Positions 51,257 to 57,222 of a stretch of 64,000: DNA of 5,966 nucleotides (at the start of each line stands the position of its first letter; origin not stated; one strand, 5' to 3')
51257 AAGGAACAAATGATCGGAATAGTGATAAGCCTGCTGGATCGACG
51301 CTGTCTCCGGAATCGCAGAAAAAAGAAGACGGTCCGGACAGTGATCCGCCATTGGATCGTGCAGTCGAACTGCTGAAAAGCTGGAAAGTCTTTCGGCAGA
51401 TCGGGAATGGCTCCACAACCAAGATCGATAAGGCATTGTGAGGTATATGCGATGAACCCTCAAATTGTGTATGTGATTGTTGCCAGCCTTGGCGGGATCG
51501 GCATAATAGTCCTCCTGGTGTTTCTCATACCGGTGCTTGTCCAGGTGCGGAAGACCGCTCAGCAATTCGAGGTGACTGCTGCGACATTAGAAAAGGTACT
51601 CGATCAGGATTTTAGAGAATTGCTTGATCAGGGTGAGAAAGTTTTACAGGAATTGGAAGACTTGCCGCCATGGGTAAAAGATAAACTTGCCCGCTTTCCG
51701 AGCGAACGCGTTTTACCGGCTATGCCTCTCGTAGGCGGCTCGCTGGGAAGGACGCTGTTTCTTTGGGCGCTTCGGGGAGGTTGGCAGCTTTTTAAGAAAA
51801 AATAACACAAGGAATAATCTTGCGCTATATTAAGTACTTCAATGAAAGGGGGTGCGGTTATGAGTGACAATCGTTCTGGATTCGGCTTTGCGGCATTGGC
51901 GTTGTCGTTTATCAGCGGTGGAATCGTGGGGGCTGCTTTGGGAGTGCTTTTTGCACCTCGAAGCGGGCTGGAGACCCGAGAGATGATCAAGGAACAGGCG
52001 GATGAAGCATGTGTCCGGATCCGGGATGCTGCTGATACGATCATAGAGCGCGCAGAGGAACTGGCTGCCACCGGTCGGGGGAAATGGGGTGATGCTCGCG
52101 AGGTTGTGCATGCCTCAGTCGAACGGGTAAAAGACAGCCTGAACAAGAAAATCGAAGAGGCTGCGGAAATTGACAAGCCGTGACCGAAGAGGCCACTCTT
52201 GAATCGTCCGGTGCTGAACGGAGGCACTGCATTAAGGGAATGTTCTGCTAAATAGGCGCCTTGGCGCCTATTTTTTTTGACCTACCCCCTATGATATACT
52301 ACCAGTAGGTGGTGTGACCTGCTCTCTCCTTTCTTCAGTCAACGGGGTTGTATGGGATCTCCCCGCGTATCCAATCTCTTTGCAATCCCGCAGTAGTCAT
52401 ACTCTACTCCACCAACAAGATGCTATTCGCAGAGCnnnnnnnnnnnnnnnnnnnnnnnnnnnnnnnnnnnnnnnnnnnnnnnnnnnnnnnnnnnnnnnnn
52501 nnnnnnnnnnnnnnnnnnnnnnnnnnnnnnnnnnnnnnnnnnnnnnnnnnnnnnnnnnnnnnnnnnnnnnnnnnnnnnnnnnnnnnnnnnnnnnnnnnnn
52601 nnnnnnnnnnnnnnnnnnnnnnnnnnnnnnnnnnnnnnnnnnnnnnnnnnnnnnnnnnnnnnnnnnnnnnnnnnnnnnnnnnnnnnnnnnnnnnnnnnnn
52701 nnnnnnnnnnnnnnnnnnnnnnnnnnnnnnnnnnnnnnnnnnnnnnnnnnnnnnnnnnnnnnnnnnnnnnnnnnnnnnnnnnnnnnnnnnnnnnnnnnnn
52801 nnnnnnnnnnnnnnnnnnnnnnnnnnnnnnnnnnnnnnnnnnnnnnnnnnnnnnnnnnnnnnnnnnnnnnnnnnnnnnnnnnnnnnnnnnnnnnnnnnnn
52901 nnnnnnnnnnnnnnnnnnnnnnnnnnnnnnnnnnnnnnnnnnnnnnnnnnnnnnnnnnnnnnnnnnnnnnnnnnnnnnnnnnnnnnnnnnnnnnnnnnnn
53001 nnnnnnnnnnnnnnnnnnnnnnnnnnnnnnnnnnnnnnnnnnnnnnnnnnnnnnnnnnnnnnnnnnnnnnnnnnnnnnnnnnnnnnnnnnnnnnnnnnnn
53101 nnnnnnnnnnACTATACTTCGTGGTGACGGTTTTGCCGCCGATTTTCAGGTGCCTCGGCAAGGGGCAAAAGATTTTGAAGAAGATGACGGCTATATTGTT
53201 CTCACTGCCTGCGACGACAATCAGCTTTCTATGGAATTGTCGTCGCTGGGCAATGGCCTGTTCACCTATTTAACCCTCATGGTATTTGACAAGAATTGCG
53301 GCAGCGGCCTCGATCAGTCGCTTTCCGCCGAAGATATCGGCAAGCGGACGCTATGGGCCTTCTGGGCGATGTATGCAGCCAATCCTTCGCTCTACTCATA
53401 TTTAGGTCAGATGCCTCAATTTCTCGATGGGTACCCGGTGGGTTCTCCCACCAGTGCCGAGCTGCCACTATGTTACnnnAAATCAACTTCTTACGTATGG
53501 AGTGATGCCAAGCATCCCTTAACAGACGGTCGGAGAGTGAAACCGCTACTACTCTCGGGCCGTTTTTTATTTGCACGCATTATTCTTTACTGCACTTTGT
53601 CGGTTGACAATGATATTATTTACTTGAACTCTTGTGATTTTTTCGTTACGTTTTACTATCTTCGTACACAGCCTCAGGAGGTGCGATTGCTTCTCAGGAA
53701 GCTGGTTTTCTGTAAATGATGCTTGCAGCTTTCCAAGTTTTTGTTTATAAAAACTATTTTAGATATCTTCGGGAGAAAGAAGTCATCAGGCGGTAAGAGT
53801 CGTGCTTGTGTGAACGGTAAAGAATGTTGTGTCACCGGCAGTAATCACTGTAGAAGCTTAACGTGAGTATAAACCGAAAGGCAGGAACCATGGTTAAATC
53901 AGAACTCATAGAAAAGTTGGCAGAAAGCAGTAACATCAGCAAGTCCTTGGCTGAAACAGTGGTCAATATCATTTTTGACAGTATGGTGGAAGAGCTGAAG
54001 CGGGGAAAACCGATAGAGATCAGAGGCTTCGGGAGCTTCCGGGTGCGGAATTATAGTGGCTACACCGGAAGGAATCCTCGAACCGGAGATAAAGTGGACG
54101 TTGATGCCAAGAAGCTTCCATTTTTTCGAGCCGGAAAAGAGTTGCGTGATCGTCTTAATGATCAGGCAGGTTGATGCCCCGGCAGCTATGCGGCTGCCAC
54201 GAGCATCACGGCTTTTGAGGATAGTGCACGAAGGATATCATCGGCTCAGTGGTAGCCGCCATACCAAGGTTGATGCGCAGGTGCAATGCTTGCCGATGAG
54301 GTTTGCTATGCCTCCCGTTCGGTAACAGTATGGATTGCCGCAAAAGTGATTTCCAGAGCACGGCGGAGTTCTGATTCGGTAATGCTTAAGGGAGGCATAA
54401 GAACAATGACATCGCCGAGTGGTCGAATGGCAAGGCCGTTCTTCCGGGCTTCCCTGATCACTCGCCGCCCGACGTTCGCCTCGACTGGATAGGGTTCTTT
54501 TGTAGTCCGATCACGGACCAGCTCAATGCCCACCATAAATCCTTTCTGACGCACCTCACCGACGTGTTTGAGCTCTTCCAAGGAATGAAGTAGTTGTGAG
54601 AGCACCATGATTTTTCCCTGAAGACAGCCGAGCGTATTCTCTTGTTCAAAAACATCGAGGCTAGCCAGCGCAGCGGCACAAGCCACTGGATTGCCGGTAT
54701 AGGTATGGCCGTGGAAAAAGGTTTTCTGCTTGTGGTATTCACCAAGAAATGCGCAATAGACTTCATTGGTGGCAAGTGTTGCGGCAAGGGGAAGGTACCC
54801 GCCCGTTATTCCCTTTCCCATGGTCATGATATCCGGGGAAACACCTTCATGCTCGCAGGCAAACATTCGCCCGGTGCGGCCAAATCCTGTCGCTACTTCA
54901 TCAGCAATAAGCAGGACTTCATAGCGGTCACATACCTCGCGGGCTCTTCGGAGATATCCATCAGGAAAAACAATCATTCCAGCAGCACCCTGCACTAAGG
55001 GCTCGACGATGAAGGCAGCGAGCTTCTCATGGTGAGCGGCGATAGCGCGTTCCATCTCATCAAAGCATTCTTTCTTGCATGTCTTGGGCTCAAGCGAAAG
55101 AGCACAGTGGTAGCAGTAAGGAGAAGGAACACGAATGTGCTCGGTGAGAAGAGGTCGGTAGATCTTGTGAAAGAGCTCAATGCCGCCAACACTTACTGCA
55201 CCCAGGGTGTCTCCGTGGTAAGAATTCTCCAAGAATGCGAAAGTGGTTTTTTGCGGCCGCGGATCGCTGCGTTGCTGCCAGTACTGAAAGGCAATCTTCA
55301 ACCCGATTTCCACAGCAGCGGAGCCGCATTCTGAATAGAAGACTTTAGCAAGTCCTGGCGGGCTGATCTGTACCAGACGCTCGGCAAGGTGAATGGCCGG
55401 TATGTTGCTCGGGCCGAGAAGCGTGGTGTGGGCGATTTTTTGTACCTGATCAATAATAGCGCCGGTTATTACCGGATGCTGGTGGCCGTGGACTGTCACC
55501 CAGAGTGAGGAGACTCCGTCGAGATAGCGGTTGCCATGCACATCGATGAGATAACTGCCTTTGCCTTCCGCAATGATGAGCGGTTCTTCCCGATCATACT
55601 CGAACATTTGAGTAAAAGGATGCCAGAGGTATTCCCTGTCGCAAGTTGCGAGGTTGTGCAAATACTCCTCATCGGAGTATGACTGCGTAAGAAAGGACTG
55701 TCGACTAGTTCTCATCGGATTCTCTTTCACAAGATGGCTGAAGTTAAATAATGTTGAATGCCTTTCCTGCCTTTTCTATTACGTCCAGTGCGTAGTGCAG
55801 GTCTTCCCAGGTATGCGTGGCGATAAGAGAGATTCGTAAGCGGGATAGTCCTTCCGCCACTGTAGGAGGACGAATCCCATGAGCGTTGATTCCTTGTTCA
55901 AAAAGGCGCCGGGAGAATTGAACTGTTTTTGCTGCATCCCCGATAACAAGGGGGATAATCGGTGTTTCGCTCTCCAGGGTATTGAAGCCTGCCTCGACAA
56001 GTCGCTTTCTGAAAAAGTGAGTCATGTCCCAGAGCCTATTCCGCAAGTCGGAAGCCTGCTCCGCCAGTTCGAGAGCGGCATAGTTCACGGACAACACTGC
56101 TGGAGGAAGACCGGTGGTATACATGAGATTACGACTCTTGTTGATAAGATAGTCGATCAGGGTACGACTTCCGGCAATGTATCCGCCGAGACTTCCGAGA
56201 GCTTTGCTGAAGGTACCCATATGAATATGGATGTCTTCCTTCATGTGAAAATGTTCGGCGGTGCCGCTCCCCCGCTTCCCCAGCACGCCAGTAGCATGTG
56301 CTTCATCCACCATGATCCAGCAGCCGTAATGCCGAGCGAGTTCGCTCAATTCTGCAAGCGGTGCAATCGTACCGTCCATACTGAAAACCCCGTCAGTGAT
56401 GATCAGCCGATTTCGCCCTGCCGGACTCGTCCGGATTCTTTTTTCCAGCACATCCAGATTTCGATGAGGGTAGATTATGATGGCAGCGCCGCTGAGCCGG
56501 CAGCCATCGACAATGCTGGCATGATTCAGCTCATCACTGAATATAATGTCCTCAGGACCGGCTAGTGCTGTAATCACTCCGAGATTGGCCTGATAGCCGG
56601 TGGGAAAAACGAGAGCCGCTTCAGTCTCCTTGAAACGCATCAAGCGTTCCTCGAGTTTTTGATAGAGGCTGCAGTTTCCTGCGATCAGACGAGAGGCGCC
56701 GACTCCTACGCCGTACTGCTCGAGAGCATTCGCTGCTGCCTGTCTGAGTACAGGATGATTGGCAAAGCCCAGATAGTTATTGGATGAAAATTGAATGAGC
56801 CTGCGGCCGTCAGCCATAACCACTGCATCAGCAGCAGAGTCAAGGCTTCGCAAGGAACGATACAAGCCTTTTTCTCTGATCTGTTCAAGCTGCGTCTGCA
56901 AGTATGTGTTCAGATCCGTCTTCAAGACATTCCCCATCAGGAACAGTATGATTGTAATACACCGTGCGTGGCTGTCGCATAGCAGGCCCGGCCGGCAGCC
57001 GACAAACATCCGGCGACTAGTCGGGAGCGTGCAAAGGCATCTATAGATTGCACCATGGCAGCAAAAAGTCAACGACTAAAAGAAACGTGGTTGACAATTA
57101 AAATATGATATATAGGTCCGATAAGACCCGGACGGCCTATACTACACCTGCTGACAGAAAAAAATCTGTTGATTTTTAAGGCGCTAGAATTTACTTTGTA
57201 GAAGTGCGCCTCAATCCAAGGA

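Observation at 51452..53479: Secreted or membrane-anchored caspase-like (C14) protease downstream of DUF948 and YtxH-like genes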

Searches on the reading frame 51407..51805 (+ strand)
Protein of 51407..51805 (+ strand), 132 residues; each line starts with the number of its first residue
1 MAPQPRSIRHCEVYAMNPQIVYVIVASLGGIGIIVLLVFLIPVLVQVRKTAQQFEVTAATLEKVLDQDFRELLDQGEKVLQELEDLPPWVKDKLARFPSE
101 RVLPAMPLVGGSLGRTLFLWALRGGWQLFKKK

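Call 3: search_protein_families(library=pfam, proteins=[window:51407-51805:+], max_evalue=0.1)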
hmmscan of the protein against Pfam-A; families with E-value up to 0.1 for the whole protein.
window:51407-51805:+ (132 aa): 1 family
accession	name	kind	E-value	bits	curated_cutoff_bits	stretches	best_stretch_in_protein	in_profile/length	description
PF06103.16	DUF948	-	1.6e-06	28.7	37.2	1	30-94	7-67/89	Bacterial protein of unknown function (DUF948)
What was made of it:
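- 51452..51805 (+): DUF948-like small membrane protein gene (117 aa). It is a neighbour and not part of the protease unit. Pfam DUF948 scores 28.7 bits, below the gathering cutoff of 37.2 (call 3).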

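Call 4: search_protein_families(library=ncbifam, proteins=[window:51407-51805:+], max_evalue=0.1)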
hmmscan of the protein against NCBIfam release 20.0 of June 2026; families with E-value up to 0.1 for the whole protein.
window:51407-51805:+ (132 aa): 4 families
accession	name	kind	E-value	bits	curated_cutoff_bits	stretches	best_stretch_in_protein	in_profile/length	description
TIGR02970.1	succ_dehyd_cytB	equivalog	0.011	15.9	52.3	1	9-63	7-61/120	succinate dehydrogenase, cytochrome b556 subunit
TIGR00933.1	2a38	subfamily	0.012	14.7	331.15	1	18-57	45-85/391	TrkH family potassium uptake protein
TIGR04561.1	membra_charge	hypoth_equivalog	0.023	14.9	30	1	23-64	16-57/82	TIGR04561 family membrane protein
TIGR02829.1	spore_III_AE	equivalog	0.023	13.9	247.45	1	22-74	298-350/381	stage III sporulation protein AE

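Call 30: search_protein_families(library=padloc, proteins=[window:51407-51805:+], max_evalue=0.01)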
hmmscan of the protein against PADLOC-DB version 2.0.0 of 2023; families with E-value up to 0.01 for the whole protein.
window:51407-51805:+ (132 aa): 0 families

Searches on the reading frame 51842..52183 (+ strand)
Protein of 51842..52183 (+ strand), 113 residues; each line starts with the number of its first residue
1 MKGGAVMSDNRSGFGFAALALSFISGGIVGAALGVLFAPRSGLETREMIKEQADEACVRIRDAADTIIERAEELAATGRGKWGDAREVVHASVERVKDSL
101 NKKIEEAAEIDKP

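Call 3: search_protein_families(library=pfam, proteins=[window:51842-52183:+], max_evalue=0.1)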
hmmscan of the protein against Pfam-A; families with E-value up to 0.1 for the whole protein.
window:51842-52183:+ (113 aa): 2 families
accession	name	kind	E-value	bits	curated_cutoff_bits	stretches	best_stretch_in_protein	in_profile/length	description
PF12732.12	YtxH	-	1.5e-15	57.8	37.5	1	21-109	2-68/71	YtxH-like protein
PF17792.6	ThiD2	-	0.052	14.4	23.5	1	44-110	36-101/124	ThiD2 family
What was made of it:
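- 51860..52183 (+): YtxH-family small membrane protein gene (107 aa). It is a neighbour and the last gene of the upstream cluster. Pfam YtxH scores 57.8 bits against a cutoff of 37.5 (call 3).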

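Call 4: search_protein_families(library=ncbifam, proteins=[window:51842-52183:+], max_evalue=0.1)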
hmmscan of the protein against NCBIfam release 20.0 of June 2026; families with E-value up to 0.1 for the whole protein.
window:51842-52183:+ (113 aa): 4 families
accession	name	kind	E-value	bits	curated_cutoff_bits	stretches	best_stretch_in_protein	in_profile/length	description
NF053524.1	thylo_ssl2009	equivalog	0.00061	20.4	58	1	10-71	3-63/90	ssl2009 family thylakoid membrane protein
NF041669.1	GvpT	domain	0.014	15.9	80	1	24-76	6-52/123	GvpT/GvpP family gas vesicle accessory protein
NF047840.1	lipo_Ag473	exception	0.026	15.3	100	1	47-107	70-124/136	Ag473 family lipoprotein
TIGR01804.1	BADH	equivalog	0.071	11.6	668.6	1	44-110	13-80/467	betaine-aldehyde dehydrogenase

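Call 30: search_protein_families(library=padloc, proteins=[window:51842-52183:+], max_evalue=0.01)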
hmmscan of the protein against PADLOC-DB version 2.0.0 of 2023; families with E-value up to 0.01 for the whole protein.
window:51842-52183:+ (113 aa): 0 families

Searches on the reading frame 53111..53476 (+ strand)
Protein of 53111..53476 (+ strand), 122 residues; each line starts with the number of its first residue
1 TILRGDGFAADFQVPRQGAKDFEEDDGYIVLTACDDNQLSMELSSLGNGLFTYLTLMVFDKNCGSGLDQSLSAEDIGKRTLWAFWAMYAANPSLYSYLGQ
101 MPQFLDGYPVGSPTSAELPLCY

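Call 40: search_solved_structures(query=A2, max_evalue=10, show_alignments=3)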
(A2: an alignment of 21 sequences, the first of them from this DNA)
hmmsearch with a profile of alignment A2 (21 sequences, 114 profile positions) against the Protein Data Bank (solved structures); distinct sequences matched with E-value up to 10: 212 (the best 60 are shown).
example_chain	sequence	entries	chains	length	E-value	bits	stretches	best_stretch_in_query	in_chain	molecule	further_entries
2jnx_A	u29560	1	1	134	6.5e-06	29.1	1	55-82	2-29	Calcium binding protein 2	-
1jfj_A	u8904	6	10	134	9.1e-06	28.6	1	55-88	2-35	CALCIUM-BINDING PROTEIN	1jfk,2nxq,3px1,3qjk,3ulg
2m7n_A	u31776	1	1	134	1.3e-05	28.1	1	55-88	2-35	Calcium-binding protein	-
2l1w_A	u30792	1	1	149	0.0011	21.9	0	61-80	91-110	Calmodulin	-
2p6b_B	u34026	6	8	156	0.0013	21.6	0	62-94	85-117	Calcineurin subunit B isoform 1 | Calcineurin subunit B type 1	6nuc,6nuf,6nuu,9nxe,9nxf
3ll8_B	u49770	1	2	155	0.0014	21.6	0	62-94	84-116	Calcineurin subunit B type 1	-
1aui_B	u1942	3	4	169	0.002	21.1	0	62-94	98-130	SERINE/THREONINE PHOSPHATASE 2B | CALCINEURIN B SUBUNIT ISOFORM 1 | SERINE/THREONINE PHOSPHATASE B2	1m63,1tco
1mf8_B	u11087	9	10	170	0.002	21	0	62-94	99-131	CALCINEURIN B SUBUNIT ISOFORM 1 | Calcineurin subunit B type 1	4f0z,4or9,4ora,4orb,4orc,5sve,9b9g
1nya_A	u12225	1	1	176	0.0021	21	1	54-86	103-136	Calerythrin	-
6hcs_A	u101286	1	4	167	0.0025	20.7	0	61-79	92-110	Calmodulin-1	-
1bod_A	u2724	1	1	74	0.0036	20.2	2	55-79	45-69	CALBINDIN D9K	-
6daf_A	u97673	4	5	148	0.0036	20.2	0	61-79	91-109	Calmodulin-1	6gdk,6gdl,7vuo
9kui_C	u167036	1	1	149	0.0037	20.2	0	61-79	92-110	Calmodulin-1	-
1xfu_O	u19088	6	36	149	0.004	20.1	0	61-86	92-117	Calmodulin 2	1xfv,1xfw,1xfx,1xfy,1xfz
8k9z_B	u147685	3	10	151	0.0042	20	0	61-82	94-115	Calmodulin-2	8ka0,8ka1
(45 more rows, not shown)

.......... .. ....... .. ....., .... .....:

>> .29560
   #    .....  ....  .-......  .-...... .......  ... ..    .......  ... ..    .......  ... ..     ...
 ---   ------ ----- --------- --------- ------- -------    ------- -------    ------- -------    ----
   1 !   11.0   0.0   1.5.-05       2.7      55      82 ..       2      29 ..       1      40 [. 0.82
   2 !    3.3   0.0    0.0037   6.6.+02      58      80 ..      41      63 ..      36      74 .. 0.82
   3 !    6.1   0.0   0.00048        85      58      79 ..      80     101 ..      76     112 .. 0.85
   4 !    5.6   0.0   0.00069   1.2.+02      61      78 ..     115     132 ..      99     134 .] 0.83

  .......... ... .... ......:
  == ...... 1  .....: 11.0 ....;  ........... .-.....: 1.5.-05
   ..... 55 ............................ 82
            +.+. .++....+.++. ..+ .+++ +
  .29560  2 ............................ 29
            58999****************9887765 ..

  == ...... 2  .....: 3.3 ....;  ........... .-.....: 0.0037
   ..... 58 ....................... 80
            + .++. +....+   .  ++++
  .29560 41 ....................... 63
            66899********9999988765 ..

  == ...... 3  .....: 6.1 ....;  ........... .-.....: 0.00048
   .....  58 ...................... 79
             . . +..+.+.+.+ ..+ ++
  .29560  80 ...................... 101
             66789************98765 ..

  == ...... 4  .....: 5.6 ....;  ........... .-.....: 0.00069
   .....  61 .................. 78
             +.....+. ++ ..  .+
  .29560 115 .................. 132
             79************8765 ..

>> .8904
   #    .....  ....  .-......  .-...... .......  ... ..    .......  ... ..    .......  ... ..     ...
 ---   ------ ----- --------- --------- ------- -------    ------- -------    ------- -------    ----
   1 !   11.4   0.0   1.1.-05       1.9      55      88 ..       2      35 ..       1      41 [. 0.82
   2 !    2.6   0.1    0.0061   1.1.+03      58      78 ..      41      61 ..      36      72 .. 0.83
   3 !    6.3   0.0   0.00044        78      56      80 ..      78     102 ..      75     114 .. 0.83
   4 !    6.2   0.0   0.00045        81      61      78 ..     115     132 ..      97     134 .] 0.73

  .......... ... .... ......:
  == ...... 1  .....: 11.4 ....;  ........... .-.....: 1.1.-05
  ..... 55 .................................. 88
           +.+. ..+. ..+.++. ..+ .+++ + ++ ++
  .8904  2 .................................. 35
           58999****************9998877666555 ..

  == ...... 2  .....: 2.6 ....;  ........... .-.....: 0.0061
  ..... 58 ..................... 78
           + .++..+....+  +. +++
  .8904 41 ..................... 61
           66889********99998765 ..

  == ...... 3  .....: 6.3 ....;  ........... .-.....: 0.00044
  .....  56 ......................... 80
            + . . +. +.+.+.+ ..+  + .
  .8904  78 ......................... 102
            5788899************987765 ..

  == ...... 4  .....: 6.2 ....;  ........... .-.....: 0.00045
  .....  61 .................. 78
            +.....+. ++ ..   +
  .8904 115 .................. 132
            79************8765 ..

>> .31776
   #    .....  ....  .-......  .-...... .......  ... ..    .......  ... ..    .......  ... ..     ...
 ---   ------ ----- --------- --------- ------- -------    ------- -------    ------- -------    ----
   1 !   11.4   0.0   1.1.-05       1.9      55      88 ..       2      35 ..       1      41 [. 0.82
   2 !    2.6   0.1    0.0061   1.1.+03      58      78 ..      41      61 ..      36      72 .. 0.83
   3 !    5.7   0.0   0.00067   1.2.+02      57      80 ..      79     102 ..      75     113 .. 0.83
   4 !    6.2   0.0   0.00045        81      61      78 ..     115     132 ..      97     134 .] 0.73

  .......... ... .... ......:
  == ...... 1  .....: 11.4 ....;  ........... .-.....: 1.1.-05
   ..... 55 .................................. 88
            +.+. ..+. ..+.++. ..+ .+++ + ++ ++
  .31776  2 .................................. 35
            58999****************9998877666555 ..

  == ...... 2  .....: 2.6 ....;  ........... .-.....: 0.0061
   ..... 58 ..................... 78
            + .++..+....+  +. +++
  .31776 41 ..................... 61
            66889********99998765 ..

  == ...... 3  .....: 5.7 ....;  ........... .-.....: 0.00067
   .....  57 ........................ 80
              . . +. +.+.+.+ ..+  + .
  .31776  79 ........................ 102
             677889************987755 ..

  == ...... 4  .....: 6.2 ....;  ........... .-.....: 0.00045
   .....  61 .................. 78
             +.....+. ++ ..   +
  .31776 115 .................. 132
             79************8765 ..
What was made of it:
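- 53129..53440 (+): p10-like half of the caspase fold. It carries the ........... motif and an EF-hand-like loop (53300-53335) that is degenerate in this protein. The family profile hits EF-hand proteins (call 40).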

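Call 41: search_protein_families(library=pfam, alignment_id=A2, max_evalue=1)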
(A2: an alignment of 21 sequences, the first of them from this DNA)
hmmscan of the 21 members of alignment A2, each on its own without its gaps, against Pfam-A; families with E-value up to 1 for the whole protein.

A. member 1, seq(122 aa): 1 family
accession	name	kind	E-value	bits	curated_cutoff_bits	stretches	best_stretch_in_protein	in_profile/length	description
PF11870.13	LutB_C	-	0.018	15.8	26.8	1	72-105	21-54/88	Lactate utilisation protein B, C-terminal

B. families by the number of members that match (of 21 scanned): 14 families
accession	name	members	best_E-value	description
PF13202.12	EF-hand_5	6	0.001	EF hand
PF00656.27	Peptidase_C14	4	0.00068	Caspase domain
PF00036.39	EF-hand_1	3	0.009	EF hand domain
PF13405.12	EF-hand_6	2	0.044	EF-hand domain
PF11870.13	LutB_C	1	0.018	Lactate utilisation protein B, C-terminal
PF23657.1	DUF7151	1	0.025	Domain of unknown function (DUF7151)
PF22494.2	choice_anch_I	1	0.03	Choice-of-anchor I domain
PF12763.14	EH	1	0.096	EH domain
PF18177.6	La_HTH_kDCL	1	0.13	La HTH in kinetoplastid DICER domain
PF15698.10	Phosphatase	1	0.17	Phosphatase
PF25578.1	EF-hand_STIM1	1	0.2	Stromal interaction molecule 1-like, EF-hand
PF09912.14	DUF2141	1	0.22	Uncharacterized protein conserved in bacteria (DUF2141)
PF02434.22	Fringe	1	0.24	Fringe-like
PF14784.11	ECSIT_C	1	0.31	C-terminal domain of the ECSIT protein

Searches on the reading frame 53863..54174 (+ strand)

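Call 3: search_protein_families(library=pfam, proteins=[window:53863-54174:+], max_evalue=0.1)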
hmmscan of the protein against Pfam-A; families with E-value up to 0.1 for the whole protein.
window:53863-54174:+ (103 aa): 5 families
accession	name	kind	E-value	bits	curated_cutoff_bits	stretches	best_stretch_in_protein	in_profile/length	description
PF00216.26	Bac_DNA_binding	-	1.7e-29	102.3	22.4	1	10-99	1-90/90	Bacterial DNA-binding protein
PF18291.6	HU-HIG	-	1.6e-06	28.6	26.2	1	7-100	29-120/125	HU domain fused to wHTH, Ig, or Glycine-rich motif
PF18175.6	HU-CCDC81_bac_2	-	0.0029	17.9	35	1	15-64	3-52/70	CCDC81-like prokaryotic HU domain 2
PF08812.16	YtxC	-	0.015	15.3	33.1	1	27-65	58-96/218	YtxC-like family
PF22620.2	OYE-like_second_a-b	-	0.031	14.7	25.5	1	19-77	57-114/128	OYE-like second alpha/beta domain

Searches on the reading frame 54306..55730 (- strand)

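Call 51: search_protein_families(library=pfam, proteins=[window:54306-55730:-], max_evalue=0.00001)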
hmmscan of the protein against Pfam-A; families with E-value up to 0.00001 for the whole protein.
window:54306-55730:- (474 aa): 1 family
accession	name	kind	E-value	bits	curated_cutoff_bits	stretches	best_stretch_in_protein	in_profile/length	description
PF00202.27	Aminotran_3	-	4.3e-109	365.3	30.5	1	50-462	10-399/403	Aminotransferase class-III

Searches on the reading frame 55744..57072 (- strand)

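Call 51: search_protein_families(library=pfam, proteins=[window:55744-57072:-], max_evalue=0.00001)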
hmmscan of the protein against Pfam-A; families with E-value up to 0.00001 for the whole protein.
window:55744-57072:- (442 aa): 1 family
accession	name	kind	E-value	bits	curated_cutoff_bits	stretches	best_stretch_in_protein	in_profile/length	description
PF00155.27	Aminotran_1_2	-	1.2e-65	222.5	19.7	1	92-432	3-361/361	Aminotransferase class I and II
